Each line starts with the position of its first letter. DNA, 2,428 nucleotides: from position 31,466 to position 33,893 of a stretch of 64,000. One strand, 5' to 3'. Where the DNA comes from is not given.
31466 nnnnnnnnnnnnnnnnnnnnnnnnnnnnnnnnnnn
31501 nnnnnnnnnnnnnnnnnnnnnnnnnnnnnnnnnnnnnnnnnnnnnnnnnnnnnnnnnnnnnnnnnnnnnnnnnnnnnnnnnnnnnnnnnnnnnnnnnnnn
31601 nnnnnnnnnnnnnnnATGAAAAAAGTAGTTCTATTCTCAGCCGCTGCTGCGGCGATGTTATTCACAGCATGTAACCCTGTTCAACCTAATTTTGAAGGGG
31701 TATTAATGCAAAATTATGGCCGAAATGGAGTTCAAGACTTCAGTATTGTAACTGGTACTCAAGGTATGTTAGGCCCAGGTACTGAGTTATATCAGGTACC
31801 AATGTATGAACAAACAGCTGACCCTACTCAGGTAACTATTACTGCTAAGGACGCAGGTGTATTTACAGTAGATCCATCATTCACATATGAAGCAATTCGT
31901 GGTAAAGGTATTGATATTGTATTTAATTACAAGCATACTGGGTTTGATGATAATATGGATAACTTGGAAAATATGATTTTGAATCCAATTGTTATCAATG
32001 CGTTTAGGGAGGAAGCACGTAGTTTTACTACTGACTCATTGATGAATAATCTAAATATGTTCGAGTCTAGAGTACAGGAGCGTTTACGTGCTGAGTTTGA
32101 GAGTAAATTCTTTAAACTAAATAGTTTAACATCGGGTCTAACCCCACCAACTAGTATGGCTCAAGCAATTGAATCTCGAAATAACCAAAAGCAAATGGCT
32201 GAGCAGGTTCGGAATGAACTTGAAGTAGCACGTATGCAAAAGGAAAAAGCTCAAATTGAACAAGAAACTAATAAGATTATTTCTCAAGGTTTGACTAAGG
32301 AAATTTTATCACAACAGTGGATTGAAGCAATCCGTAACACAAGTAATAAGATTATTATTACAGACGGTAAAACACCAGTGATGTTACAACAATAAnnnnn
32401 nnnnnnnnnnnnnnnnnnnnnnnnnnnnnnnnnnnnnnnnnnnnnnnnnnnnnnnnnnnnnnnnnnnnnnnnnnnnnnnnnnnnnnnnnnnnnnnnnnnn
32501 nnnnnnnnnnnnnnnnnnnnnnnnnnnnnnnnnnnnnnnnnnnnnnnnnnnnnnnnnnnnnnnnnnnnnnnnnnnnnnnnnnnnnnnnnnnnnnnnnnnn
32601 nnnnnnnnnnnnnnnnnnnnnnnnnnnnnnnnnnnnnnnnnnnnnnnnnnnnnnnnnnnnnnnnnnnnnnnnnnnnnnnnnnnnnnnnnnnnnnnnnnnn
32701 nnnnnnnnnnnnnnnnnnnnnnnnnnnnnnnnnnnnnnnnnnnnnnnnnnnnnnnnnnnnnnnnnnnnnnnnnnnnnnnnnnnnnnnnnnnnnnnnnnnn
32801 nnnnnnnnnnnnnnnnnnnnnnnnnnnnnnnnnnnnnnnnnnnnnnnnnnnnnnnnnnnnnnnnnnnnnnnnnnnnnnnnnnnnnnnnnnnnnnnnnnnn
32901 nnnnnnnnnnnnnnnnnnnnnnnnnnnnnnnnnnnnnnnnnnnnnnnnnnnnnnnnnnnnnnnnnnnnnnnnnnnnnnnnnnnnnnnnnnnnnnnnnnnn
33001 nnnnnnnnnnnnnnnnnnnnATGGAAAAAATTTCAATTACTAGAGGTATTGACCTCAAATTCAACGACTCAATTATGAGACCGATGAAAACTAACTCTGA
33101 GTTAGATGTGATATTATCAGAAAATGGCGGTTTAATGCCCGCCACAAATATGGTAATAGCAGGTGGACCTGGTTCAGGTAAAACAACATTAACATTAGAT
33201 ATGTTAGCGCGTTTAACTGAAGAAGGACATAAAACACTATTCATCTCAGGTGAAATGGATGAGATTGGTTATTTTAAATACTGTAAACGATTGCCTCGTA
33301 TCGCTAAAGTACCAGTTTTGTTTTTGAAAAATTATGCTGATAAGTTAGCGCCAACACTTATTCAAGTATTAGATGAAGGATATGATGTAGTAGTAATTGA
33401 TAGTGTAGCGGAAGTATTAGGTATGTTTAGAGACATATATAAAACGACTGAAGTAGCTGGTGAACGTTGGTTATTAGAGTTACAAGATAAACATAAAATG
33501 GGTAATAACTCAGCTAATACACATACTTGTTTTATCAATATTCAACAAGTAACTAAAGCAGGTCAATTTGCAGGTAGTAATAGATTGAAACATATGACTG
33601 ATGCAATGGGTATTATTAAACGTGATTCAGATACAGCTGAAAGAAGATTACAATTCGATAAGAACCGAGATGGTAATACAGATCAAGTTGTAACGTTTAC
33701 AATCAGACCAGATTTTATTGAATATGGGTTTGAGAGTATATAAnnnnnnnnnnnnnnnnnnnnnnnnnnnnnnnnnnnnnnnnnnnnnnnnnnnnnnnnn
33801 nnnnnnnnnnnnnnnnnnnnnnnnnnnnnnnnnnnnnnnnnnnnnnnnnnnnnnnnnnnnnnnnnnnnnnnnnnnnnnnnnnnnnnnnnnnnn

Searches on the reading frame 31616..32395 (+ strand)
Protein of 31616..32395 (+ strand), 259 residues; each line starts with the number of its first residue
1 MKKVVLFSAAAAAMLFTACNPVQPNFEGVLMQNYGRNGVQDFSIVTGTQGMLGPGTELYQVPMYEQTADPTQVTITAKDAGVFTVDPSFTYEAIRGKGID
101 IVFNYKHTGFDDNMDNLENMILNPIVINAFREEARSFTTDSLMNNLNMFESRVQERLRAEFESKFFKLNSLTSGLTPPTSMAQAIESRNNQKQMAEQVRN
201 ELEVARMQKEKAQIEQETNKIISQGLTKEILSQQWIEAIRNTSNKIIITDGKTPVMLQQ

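Call 49: search_protein_families(library=phrogs, proteins=[window:31616-32395:+], max_evalue=0.00001)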
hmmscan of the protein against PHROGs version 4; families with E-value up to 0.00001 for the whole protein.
window:31616-32395:+ (259 aa): 1 family
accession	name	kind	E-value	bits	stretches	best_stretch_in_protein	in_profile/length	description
phrog_200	-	other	1.5e-34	120.8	1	1-254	81-343/379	lipoprotein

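Call 106: search_protein_families(library=pfam, proteins=[window:31616-32395:+], max_evalue=0.001)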
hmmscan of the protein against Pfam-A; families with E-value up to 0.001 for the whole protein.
window:31616-32395:+ (259 aa): 1 family
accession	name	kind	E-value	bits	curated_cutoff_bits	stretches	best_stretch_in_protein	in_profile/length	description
PF01145.31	Band_7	-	8.1e-12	46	23.6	1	22-204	3-166/176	SPFH domain / Band 7 family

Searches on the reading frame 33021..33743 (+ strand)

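Call 49: search_protein_families(library=phrogs, proteins=[window:33021-33743:+], max_evalue=0.00001)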
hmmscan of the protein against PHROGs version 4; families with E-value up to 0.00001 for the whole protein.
window:33021-33743:+ (240 aa): 5 families
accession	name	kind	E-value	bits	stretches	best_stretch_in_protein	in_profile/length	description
phrog_19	-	DNA, RNA and nucleotide metabolism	6.3e-14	52.7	1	28-81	342-393/621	DnaB-like replicative helicase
phrog_26214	-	unknown function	2.3e-10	40.6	1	35-228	49-232/420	-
phrog_124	-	DNA, RNA and nucleotide metabolism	1.6e-09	38.6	1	15-143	17-131/382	Sak4-like ssDNA annealing protein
phrog_239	-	DNA, RNA and nucleotide metabolism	9.2e-07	29.2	1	37-81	354-399/801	DNA primase/helicase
phrog_243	-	DNA, RNA and nucleotide metabolism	3.6e-06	27.1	0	44-81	38-72/273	DnaB-like replicative helicase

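Call 106: search_protein_families(library=pfam, proteins=[window:33021-33743:+], max_evalue=0.001)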
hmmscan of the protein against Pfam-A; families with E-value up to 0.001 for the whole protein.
window:33021-33743:+ (240 aa): 12 families
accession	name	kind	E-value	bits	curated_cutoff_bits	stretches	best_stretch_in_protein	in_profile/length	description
PF06745.19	ATPase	-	8.6e-08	32.3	26.6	1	27-83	7-62/231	KaiC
PF13479.12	AAA_24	-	1.7e-07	31.7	27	1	42-139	3-84/195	AAA domain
PF13481.12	AAA_25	-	2.2e-06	27.9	27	1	37-135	28-158/195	AAA domain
PF03796.21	DnaB_C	-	2.9e-05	24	27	1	35-81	13-60/255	DnaB-like helicase C terminal domain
PF00154.27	RecA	-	3e-05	24.1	27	1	28-177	40-188/262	recA bacterial DNA recombination protein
PF07088.17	GvpD_P-loop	-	4e-05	24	24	1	42-81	11-49/189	GvpD gas vesicle protein, P-loop domain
PF09848.15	SLFN-g3_helicase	-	6.5e-05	22.8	24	1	44-198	4-147/354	Schlafen group 3, DNA/RNA helicase domain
PF20720.3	nSTAND3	-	0.00019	21.6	27.2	0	44-82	20-57/155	Novel STAND NTPase 3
PF13245.12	AAA_19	-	0.00031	21.4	25.1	1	39-69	9-39/134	AAA domain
PF13191.12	AAA_16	-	0.0006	20.8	32.6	1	42-97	25-64/167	AAA ATPase domain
PF02492.25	cobW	-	0.00083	19.4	20.7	0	44-83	3-41/180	CobW/HypB/UreG, nucleotide-binding domain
PF00448.28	SRP54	-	0.00095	19.3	22.7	0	43-128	3-91/196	SRP54-type protein, GTPase domain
